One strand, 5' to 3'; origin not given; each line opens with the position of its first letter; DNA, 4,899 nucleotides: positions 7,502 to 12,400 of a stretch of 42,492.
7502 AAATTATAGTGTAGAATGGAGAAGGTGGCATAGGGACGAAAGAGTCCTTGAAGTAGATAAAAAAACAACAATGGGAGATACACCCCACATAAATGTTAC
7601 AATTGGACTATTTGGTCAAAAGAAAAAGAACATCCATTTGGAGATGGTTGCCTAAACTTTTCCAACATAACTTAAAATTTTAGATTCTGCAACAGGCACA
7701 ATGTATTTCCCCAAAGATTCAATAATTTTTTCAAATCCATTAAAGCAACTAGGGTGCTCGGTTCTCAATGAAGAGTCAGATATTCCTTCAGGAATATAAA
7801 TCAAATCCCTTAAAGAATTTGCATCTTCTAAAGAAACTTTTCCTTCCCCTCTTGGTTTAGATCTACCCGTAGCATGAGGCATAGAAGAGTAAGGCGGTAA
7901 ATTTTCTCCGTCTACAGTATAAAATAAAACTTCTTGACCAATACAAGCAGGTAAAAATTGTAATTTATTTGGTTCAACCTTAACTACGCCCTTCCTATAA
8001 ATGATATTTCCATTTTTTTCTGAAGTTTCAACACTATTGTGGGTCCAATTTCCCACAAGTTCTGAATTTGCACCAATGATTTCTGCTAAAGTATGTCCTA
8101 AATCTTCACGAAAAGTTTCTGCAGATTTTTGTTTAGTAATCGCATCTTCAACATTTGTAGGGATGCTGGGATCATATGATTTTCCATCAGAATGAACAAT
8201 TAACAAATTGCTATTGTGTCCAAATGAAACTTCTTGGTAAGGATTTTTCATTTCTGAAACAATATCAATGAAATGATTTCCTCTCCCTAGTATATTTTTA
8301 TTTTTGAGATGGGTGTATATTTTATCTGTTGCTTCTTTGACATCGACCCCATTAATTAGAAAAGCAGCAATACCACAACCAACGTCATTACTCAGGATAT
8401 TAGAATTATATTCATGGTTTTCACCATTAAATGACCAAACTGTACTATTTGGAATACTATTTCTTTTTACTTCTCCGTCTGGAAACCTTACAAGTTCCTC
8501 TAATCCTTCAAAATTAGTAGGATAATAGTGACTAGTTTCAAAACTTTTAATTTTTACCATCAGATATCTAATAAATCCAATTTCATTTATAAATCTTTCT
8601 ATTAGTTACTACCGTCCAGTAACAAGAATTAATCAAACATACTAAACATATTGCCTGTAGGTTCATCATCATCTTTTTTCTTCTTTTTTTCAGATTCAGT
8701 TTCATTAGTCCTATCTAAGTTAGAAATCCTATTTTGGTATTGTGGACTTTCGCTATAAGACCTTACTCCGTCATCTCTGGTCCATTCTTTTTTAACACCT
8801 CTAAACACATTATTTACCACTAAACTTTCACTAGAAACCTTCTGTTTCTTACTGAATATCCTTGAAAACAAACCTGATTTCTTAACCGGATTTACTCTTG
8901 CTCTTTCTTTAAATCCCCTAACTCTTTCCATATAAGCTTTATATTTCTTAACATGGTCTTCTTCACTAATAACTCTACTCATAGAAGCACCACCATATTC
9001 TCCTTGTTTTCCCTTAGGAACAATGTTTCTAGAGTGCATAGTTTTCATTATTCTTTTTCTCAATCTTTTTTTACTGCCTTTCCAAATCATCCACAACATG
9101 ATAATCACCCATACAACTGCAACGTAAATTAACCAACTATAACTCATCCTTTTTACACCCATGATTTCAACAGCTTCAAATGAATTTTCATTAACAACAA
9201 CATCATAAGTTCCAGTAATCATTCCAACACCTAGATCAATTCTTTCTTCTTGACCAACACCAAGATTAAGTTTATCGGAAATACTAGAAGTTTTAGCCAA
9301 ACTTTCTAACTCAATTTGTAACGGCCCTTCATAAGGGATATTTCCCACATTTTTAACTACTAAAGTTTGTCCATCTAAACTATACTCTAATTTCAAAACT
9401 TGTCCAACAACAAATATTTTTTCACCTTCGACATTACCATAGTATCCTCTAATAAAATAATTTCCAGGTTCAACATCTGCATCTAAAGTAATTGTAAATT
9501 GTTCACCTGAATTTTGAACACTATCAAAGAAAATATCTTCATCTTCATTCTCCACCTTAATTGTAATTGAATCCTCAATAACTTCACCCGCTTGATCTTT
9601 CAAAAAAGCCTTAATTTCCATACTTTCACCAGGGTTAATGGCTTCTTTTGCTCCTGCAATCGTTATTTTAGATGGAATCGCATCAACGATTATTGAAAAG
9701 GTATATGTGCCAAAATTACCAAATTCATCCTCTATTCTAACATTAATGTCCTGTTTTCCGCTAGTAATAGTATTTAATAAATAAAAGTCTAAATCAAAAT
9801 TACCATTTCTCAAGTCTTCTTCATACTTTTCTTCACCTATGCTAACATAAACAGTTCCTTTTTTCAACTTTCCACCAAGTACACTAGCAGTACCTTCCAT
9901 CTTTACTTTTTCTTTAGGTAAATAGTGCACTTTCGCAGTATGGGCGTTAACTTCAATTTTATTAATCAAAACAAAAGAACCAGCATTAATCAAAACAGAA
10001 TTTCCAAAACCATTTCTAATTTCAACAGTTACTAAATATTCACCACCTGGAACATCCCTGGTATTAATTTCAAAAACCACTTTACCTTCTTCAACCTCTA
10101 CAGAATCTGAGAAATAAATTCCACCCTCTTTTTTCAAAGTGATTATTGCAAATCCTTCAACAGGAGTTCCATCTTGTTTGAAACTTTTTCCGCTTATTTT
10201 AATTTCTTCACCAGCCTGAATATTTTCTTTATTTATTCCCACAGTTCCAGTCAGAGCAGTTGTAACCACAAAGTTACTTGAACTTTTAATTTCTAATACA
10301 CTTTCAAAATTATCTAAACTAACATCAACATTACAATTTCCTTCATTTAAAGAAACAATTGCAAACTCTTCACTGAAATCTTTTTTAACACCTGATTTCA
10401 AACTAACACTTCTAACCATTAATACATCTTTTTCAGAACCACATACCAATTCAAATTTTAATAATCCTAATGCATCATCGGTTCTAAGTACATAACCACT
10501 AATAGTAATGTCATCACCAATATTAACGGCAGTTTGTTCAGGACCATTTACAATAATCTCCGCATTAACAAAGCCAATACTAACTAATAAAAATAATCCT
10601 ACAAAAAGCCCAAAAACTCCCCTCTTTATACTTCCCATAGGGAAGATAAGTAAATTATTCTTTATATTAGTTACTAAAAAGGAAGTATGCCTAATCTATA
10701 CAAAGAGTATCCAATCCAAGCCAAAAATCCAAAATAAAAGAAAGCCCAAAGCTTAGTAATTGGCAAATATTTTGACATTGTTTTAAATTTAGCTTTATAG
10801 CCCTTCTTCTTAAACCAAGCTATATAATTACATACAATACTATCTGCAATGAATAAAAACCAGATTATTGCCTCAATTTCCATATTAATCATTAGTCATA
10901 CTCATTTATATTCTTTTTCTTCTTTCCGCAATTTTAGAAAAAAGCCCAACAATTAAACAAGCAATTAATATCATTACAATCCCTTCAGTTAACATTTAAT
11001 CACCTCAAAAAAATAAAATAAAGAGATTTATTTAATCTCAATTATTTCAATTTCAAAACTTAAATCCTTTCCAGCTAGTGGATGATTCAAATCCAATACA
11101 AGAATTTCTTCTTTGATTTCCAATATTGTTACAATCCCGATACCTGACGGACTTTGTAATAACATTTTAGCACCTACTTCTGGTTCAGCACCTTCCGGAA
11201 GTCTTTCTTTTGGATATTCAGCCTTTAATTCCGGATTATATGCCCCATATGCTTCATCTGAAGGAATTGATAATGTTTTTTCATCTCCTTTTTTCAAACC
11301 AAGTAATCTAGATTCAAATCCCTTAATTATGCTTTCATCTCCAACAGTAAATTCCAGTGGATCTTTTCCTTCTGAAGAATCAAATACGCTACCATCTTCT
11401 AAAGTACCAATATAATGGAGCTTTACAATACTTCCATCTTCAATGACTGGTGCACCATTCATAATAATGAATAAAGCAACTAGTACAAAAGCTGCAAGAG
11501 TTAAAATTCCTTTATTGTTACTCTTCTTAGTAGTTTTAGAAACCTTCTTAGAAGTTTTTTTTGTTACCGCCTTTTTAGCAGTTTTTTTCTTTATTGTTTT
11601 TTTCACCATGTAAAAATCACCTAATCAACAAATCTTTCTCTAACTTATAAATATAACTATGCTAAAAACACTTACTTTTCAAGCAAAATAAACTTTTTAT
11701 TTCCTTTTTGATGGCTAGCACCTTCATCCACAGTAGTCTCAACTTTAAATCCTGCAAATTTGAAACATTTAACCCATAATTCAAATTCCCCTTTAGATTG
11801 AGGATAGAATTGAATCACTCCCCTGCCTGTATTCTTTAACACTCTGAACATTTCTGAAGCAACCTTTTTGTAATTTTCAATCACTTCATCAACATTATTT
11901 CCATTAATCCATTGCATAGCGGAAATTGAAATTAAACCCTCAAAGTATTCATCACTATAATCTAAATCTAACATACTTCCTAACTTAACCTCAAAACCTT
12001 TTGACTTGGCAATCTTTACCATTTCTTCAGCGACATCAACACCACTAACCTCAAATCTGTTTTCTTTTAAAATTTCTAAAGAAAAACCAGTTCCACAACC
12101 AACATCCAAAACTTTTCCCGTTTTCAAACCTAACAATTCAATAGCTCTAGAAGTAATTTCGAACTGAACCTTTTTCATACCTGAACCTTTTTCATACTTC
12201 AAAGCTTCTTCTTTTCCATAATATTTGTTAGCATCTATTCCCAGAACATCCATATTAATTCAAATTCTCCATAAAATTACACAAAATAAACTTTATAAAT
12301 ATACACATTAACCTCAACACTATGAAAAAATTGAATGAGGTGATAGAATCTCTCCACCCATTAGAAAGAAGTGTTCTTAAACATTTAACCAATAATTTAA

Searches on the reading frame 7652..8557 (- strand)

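Call 18: search_protein_families(library=pfam, proteins=[window:7652-8557:-], max_evalue=0.001)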
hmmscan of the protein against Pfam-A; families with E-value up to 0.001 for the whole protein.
window:7652-8557:- (301 aa): 1 family
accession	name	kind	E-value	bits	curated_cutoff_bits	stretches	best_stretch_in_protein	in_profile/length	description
PF01139.22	RtcB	-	0.00072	19.3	27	0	150-283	256-407/426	tRNA-splicing ligase RtcB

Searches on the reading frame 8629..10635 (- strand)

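Call 18: search_protein_families(library=pfam, proteins=[window:8629-10635:-], max_evalue=0.001)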
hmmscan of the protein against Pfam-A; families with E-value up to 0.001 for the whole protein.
window:8629-10635:- (668 aa): 2 families
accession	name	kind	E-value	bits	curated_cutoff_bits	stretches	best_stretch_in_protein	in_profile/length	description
PF01835.25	MG2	-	1.4e-05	25.8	32.8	0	330-397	8-80/96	MG2 domain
PF19077.6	Big_13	-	0.00025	21.9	27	0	261-318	42-101/102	Bacterial Ig-like domain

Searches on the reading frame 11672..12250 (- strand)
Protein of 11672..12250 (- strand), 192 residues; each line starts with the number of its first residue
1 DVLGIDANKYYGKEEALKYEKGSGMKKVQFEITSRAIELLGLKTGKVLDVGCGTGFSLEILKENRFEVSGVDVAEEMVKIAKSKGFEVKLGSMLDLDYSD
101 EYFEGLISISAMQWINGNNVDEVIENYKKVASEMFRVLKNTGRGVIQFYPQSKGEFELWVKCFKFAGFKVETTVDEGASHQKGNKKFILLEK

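Call 41: search_protein_families(library=pfam, proteins=[window:11672-12250:-], max_evalue=0.01)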
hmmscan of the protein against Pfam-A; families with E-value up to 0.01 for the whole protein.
window:11672-12250:- (192 aa): 13 families
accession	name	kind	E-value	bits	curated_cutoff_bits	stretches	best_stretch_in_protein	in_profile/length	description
PF08241.18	Methyltransf_11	-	4e-15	56.7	21.2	1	48-145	1-94/95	Methyltransferase domain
PF13649.12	Methyltransf_25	-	3.9e-14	53.6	27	1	47-130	1-92/97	Methyltransferase domain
PF13847.12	Methyltransf_31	-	9.6e-12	45.2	27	1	45-147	5-110/145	Methyltransferase domain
PF07021.18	MetW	-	1.7e-07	31.5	21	1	44-154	14-125/193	Methionine biosynthesis protein MetW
PF13489.12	Methyltransf_23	-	2.1e-07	31.3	27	1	41-139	20-109/164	Methyltransferase domain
PF08242.18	Methyltransf_12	-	6.5e-07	30.4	30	1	48-130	1-91/98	Methyltransferase domain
PF01209.24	Ubie_methyltran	-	1.7e-06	28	20.1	1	43-146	47-151/233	ubiE/COQ5 methyltransferase family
PF03848.20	TehB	-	9.3e-05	22.4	20.4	1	36-130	25-123/193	Tellurite resistance protein TehB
PF01555.25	N6_N4_Mtase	-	0.00022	21.7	26.7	0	113-171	18-75/221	DNA methylase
PF02353.26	CMAS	-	0.00029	20.7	27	1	25-142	43-160/273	Mycolic acid cyclopropane synthetase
PF01135.25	PCMT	-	0.00044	20.5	20.3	1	30-83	59-116/210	Protein-L-isoaspartate(D-aspartate) O-methyltransferase (PCMT)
PF01728.25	FtsJ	-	0.00072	20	24.1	1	40-190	19-178/181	FtsJ-like methyltransferase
PF05175.20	MTS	-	0.005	16.9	23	1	43-84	31-74/170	Methyltransferase small domain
